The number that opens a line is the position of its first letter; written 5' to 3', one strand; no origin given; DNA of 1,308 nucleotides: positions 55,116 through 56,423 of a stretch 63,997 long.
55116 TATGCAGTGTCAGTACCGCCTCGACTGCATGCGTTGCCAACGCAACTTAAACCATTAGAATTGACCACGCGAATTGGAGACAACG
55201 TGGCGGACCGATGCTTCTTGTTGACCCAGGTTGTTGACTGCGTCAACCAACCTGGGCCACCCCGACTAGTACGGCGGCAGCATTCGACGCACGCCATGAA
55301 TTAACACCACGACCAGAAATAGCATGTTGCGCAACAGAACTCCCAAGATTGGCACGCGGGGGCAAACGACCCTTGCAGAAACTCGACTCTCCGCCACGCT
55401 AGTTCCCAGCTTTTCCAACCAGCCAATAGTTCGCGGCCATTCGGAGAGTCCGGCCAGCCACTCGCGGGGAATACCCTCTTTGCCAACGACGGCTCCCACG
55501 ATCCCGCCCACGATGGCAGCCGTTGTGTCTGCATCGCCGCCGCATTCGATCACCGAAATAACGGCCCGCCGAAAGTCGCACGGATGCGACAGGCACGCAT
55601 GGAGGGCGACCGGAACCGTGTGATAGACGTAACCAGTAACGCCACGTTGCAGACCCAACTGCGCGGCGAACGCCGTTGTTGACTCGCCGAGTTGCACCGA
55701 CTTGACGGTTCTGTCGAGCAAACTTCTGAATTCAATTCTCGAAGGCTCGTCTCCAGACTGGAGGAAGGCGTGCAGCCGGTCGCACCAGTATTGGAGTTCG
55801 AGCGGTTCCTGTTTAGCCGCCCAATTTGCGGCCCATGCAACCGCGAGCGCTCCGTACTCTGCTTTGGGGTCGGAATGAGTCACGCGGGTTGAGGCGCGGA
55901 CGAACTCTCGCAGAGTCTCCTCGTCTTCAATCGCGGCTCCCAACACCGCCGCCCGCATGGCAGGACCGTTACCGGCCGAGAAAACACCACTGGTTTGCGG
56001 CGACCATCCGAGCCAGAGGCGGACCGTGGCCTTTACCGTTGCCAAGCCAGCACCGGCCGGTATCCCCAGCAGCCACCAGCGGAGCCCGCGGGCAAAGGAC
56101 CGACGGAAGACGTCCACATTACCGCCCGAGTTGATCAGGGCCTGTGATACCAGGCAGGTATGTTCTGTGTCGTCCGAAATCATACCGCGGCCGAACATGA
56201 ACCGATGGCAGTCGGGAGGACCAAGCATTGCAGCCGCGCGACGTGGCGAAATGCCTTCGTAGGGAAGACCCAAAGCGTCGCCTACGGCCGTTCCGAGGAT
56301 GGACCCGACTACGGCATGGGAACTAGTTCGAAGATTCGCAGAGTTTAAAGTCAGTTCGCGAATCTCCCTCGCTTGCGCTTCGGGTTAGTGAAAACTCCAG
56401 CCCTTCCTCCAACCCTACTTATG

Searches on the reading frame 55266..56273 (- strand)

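Call 92: search_protein_families(library=pfam, proteins=[window:55266-56273:-], max_evalue=0.0001)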
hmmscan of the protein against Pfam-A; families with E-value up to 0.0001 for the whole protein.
window:55266-56273:- (335 aa): 1 family
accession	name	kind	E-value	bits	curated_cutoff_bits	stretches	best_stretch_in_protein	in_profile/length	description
PF03747.19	ADP_ribosyl_GH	-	1.5e-54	186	26.2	1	1-271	12-287/287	ADP-ribosylglycohydrolase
